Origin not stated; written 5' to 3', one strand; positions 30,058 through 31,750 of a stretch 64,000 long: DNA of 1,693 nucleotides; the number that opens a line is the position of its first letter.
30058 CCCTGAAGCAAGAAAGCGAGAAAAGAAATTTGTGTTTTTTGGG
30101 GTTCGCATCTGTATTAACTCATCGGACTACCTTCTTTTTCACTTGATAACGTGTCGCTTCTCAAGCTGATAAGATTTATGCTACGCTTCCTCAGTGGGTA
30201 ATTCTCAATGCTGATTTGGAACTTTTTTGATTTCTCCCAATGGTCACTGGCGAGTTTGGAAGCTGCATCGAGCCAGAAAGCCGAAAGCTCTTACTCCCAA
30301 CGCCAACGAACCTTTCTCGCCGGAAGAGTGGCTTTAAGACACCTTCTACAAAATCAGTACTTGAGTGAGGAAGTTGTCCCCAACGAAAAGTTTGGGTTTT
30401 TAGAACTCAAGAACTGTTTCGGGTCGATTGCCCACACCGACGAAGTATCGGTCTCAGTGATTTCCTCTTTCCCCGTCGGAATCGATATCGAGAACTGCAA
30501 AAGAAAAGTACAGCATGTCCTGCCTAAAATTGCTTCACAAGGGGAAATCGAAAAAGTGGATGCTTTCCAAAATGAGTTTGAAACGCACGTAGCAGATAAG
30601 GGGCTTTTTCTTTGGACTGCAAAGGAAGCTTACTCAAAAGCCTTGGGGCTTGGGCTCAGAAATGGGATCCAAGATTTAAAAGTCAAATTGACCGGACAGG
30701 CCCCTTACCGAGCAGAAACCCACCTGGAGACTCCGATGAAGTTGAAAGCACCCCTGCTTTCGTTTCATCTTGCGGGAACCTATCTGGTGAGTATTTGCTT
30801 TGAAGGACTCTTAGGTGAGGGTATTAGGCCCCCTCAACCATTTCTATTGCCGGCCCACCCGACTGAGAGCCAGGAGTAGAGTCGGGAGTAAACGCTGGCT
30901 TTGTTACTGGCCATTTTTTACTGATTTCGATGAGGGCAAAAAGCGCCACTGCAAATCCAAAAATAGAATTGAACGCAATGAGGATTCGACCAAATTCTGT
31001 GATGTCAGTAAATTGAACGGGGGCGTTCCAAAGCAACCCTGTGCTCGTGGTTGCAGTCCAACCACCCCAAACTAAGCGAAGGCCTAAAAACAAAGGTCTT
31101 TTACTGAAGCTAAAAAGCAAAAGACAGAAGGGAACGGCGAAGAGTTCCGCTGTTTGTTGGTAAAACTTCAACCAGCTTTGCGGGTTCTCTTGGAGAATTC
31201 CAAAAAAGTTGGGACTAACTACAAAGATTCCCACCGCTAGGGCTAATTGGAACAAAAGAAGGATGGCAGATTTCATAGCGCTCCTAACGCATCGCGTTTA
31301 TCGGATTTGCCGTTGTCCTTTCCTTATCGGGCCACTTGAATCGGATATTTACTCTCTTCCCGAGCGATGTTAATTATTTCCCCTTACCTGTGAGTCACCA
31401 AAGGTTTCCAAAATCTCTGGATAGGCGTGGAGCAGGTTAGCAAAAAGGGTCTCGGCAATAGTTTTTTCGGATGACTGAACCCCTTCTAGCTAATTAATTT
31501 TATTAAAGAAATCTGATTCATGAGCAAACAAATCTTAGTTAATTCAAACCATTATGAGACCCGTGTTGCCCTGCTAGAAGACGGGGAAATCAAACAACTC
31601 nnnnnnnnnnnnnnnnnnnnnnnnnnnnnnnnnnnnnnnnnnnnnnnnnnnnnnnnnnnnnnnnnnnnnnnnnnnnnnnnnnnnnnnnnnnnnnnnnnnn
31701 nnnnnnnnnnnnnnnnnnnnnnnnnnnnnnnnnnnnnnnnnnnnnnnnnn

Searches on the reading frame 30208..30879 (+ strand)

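Call 27: search_protein_families(library=pfam, proteins=[window:30208-30879:+], max_evalue=0.001)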
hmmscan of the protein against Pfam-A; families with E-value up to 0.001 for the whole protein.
window:30208-30879:+ (223 aa): 2 families
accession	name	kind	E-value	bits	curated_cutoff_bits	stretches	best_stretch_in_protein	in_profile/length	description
PF01648.25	ACPS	-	3.9e-13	49.9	25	1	89-176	1-93/111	4'-phosphopantetheinyl transferase superfamily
PF17837.6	4PPT_N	-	6.7e-07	29.7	27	1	26-85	7-67/68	4'-phosphopantetheinyl transferase N-terminal domain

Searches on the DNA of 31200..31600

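Call 49: search_rna_families(source=window, start=31200, end=31600, threshold=evalue, max_evalue=1)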
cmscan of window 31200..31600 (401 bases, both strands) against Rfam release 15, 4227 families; matches with E-value up to 1: 1.
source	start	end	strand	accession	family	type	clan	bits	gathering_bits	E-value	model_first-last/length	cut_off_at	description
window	31330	31558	-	RF01946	KCNQ1OT1_1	Gene; lncRNA;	-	7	70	0.98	276-464/464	no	KCNQ1 overlapping transcript 1 conserved region 1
